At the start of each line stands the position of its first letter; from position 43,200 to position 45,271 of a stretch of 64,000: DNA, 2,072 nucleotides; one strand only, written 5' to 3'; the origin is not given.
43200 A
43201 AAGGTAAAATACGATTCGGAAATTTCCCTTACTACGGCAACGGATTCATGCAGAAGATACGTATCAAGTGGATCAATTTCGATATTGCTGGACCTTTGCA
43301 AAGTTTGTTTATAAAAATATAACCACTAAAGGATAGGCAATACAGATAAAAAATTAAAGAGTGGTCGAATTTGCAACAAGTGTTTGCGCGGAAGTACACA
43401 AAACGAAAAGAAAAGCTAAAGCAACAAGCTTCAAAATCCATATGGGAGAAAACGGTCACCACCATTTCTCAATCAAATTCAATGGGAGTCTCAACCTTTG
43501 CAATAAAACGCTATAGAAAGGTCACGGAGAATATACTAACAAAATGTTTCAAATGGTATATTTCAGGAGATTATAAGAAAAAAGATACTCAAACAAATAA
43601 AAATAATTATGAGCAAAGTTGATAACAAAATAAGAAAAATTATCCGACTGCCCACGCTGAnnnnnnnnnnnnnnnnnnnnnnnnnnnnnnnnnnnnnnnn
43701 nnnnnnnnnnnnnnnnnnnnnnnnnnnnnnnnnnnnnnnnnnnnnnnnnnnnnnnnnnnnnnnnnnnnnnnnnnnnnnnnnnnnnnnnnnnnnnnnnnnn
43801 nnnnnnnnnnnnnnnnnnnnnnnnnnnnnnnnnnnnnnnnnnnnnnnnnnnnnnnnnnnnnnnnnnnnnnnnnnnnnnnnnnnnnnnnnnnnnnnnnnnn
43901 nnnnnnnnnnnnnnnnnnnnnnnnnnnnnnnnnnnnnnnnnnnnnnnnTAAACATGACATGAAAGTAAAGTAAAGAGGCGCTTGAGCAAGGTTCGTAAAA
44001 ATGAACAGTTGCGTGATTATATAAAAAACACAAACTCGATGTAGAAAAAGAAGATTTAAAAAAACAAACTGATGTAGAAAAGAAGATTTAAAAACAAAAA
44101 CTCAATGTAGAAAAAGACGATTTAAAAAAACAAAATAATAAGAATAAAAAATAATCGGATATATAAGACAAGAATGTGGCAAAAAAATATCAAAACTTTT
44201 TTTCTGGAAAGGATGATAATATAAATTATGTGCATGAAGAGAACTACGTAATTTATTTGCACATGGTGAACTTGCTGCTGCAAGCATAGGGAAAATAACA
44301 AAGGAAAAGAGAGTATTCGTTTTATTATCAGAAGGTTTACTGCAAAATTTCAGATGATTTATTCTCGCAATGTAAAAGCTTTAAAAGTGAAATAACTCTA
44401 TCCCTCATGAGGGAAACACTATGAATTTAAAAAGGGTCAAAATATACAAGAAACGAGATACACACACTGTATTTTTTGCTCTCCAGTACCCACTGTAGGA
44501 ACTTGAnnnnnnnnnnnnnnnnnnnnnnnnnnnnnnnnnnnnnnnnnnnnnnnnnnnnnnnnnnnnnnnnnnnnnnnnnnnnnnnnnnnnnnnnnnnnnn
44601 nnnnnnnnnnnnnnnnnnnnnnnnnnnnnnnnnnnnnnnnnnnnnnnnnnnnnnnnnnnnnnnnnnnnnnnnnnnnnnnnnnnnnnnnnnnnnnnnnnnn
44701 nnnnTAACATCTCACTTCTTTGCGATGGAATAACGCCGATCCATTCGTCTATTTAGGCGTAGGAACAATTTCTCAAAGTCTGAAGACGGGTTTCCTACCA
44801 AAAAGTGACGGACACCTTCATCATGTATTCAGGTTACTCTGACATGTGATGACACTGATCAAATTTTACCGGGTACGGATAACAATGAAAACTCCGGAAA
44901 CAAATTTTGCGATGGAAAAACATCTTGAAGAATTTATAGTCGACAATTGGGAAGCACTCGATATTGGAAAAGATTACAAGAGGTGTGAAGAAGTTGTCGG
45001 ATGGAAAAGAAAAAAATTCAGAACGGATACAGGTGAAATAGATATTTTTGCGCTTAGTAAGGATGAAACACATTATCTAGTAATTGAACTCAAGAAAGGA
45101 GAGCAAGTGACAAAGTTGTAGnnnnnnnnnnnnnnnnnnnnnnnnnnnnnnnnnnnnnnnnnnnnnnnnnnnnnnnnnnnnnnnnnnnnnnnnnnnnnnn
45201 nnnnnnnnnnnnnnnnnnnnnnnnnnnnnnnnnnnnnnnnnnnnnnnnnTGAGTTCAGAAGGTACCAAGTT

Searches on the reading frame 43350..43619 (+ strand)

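Call 53: search_protein_families(library=pfam, max_evalue=0.05, proteins=[window:43350-43619:+])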
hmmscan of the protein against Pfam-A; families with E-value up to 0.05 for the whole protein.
window:43350-43619:+ (90 aa): 1 family
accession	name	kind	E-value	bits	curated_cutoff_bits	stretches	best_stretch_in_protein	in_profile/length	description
PF20998.3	Nol11_C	-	0.015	15.3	25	1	25-87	59-119/274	Nucleolar protein 11 C-terminal domain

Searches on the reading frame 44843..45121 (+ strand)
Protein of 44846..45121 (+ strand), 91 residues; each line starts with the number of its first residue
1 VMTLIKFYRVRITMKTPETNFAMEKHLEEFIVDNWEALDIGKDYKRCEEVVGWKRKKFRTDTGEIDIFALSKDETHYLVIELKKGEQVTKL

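Call 31: search_protein_families(library=pfam, max_evalue=0.01, proteins=[window:44846-45121:+])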
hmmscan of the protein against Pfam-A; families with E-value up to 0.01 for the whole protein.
window:44846-45121:+ (91 aa): 0 families

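Call 53: search_protein_families(library=pfam, max_evalue=0.05, proteins=[window:44843-45118:+])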
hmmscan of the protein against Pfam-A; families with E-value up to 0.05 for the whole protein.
window:44843-45118:+ (92 aa): 1 family
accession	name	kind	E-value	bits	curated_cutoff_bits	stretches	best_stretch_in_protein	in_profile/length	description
PF03008.20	DUF234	-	0.038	14.8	22.5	0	58-84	62-88/100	Archaea bacterial proteins of unknown function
